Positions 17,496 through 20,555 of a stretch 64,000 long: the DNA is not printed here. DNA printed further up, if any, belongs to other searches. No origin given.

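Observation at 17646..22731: Minimal alginate-like module: short UGDH-family dehydrogenase + GT2(QxxRW)-LysM-beta-helix fusion synthase + BNR hydrolase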

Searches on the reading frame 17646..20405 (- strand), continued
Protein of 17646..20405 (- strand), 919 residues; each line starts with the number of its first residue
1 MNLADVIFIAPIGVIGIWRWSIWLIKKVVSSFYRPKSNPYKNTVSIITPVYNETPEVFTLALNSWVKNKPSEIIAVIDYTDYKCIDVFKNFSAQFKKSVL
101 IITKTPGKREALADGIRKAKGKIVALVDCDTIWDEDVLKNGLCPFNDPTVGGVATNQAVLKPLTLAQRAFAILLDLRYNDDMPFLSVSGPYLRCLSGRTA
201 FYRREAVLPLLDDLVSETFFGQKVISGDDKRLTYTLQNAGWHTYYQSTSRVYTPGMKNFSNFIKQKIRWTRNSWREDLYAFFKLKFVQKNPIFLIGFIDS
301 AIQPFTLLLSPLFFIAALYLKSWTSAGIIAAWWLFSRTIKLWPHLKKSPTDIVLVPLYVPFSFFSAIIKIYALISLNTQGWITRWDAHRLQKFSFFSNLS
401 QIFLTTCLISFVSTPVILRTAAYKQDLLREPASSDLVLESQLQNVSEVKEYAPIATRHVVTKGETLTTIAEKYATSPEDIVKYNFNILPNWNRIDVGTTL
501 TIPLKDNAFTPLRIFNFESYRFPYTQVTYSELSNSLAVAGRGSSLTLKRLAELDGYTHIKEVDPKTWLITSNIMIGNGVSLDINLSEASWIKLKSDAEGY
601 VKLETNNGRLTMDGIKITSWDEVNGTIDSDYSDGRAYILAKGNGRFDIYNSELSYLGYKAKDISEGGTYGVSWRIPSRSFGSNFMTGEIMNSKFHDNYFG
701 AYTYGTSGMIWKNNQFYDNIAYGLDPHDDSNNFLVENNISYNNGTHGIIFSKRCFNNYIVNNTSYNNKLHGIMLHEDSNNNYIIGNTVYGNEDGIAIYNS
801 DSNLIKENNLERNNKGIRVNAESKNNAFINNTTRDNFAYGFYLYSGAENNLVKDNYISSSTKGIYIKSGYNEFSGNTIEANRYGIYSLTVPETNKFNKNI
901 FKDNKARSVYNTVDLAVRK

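Call 38: predict_structure(alignment_id=A1)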
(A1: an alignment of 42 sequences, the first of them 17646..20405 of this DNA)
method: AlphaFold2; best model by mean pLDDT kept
length: 919 residues; sequences in the alignment: 42
mean_pLDDT: 89.7   pTM: 0.56
mean pLDDT of the five models: 89.7, 89.5, 88.7, 88.6, 88.4
residues with pLDDT >= 90: 664; 70-90: 188; 50-70: 36; < 50: 31
segments of 3 or more residues with pLDDT < 50: 380-384, 429-447, 914-919
pLDDT, mean of each block of 10 residues (from residue 1): 77 90 90 94 95 90 97 95 95 96 87 95 96 96 96 96 94 92 90 87 96 86 79 93 96 93 89 89 87 85 92 93 91 94 93 94 94 79 53 69 91 88 62 39 47 89 92 92 89 87 87 71 89 95 93 96 97 96 96 95 95 98 95 95 96 96 77 91 94 98 95 98 95 97 98 95 98 97 97 98 97 97 95 96 93 96 91 94 83 81 87 47
secondary structure, 60 per line:
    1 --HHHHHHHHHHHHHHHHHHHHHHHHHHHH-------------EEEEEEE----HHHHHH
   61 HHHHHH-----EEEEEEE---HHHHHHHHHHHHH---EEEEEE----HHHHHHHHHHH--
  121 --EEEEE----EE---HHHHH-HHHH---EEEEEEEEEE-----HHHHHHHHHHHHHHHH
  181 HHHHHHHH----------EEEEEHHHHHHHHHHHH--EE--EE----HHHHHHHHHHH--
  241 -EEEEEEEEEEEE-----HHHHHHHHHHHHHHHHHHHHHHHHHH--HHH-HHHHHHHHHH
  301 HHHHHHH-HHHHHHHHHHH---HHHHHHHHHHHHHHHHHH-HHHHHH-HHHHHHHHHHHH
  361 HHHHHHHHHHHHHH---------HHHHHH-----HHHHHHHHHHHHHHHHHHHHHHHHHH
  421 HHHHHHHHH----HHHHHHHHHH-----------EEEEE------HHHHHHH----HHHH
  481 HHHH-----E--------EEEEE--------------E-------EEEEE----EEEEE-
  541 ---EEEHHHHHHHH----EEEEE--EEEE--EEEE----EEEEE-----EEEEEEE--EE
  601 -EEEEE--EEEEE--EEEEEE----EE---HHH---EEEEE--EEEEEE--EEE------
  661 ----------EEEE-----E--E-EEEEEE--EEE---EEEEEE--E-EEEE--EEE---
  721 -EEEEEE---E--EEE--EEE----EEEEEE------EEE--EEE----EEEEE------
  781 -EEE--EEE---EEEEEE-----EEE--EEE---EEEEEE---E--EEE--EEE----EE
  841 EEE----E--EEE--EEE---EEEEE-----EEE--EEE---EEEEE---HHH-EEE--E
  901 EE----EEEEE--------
elements in order (helices of 4 or more, strands of 3 or more residues): H3-30 E44-50 H55-66 E72-78 H82-94 E98-103 H108-118 E123-127 H137-141 H143-146 E150-159 H165-188 E199-203 H204-215 H228-238 E242-253 H259-284 H291-307 H309-319 H323-340 H342-347 H349-374 H384-389 H395-429 H434-443 E455-459 H466-472 H477-484 E499-503 E526-530 E535-539 E544-546 H547-554 E559-563 E566-569 E572-575 E580-584 E590-596 E602-606 E609-613 E616-621 E637-641 E644-649 E652-654 E671-674 E685-690 E693-695 E699-704 E709-712 E715-717 E722-727 E734-736 E739-741 E746-751 E758-760 E763-765 E770-774 E782-784 E787-789 E793-798 E804-806 E809-811 E815-820 E827-829 E832-834 E839-843 E851-853 E856-858 E862-866 E872-874 E877-879 E883-887 E895-897 E900-902 E907-911

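Call 41: fold_search(model_id=the predicted structure, library=pdb)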
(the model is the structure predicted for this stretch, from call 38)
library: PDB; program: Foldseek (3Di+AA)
matches with E <= 10: 1320; with E <= 0.001: 288
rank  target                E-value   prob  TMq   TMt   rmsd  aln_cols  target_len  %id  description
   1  4nk6                  6.4e-18  1.00  0.34  0.71   3.4       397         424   23  Crystal Structure of the periplasmic alginate epimerase AlgG (released 2014-01-15)
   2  4ozz                  4.6e-17  1.00  0.34  0.72   3.2       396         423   23  Crystal Structure of the periplasmic alginate epimerase AlgG T265N T268M double mutant (released 2015-03-04)
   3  4ozy                  6.0e-17  1.00  0.33  0.70   3.2       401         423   22  Crystal Structure of the periplasmic alginate epimerase AlgG T265N mutant (released 2015-03-04)
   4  4nk8                  9.0e-17  1.00  0.33  0.68   4.5       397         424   22  Crystal Structure of the periplasmic alginate epimerase AlgG D317A mutant (released 2014-01-15)
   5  7sp7_A                4.9e-16  1.00  0.34  0.61  15.8       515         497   19  Chlorella virus hyaluronan synthase inhibited by UDP (released 2022-04-06)
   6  7sp8_A                9.2e-16  1.00  0.29  0.51  20.4       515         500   18  Chlorella virus Hyaluronan Synthase bound to UDP-GlcNAc (released 2022-04-06)
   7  9yq5_A                1.0e-15  1.00  0.35  0.62  17.1       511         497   19  Chlorella virus hyaluronan synthase bound to an inserted UDP-GlcA (released 2025-12-10)
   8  8smn_A                3.1e-15  1.00  0.34  0.57   8.2       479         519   17  Xenopus laevis hyaluronan synthase 1, nascent HA polymer bound state (released 2024-05-01)
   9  9yq4_A                6.9e-15  1.00  0.35  0.63  17.0       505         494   20  Chlorella virus hyaluronan synthase bound to a proofreading UDP-GlcA (released 2025-12-10)
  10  8smp_A                1.2e-14  1.00  0.37  0.62   8.1       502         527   19  Xenopus laevis hyaluronan synthase 1, UDP-bound, gating loop inserted state (released 2024-05-01)
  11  9kqc_A                1.5e-14  1.00  0.28  0.50  20.2       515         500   18  Chlorella virus Hyaluronan Synthase bound to VNAR (released 2025-05-14)
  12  7sp9_A                2.1e-14  1.00  0.36  0.63  17.4       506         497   19  Chlorella virus Hyaluronan Synthase in the GlcNAc-primed channel-closed state (released 2022-04-06)
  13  7sp6_A                2.2e-14  1.00  0.34  0.62  17.4       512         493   18  Chlorella virus hyaluronan synthase (released 2022-04-06)
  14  8sne_A                3.0e-14  1.00  0.32  0.57  17.9       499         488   17  Chlorella virus Hyaluronan Synthase bound to GlcA extended GlcNAc primer and UDP (released 2024-05-01)
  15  8snc_A                5.7e-14  1.00  0.36  0.65  16.9       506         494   18  Chlorella virus Hyaluronan Synthase bound to GlcA extended GlcNAc primer (released 2024-05-01)
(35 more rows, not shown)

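Call 104: search_protein_families(library=pfam, proteins=[L058:192-1802:-, L058:1886-3307:+, L058:3311-4735:+, L058:5899-8973:+, L058:10664-11248:+, L058:11047-11730:-, L058:13726-14490:-], max_evalue=0.0001)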
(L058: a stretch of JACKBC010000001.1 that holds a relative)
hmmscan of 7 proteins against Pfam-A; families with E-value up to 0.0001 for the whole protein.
L058:192-1802:- (536 aa): 0 families

L058:1886-3307:+ (473 aa): 1 family
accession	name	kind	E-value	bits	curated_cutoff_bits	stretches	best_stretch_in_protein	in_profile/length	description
PF00282.25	Pyridoxal_deC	-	2.5e-41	142.1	27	1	33-398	16-374/375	Pyridoxal-dependent decarboxylase conserved domain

L058:3311-4735:+ (474 aa): 2 families
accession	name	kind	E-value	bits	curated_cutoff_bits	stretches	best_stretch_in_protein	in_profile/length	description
PF13088.12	BNR_2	-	2.3e-11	44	31.4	1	155-329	6-181/277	BNR repeat-like domain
PF15892.11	BNR_4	-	2.3e-06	27.6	27.3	0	207-346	45-185/272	BNR repeat-containing family member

L058:5899-8973:+ (1024 aa): 6 families
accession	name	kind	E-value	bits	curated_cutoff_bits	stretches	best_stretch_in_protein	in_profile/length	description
PF13641.12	Glyco_tranf_2_3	-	1e-31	111.1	27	1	74-302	3-230/230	Glycosyltransferase like family 2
PF05048.19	NosD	-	6.4e-28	98.1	23.6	2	737-883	30-172/212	Periplasmic copper-binding protein (NosD)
PF13229.12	Beta_helix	-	7.4e-26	91.1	25.9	3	804-924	34-157/158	Right handed beta helix region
PF00535.33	Glycos_transf_2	-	1.6e-16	61.1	23.3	1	75-237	1-164/168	Glycosyl transferase family 2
PF13632.12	Glyco_trans_2_3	-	1.4e-15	58.1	27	1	153-364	1-197/198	Glycosyl transferase family group 2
PF13506.12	Glyco_transf_21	-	9.9e-10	38.6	21.7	1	140-301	20-174/174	Glycosyl transferase family 21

L058:10664-11248:+ (194 aa): 0 families

L058:11047-11730:- (227 aa): 0 families

L058:13726-14490:- (254 aa): 0 families
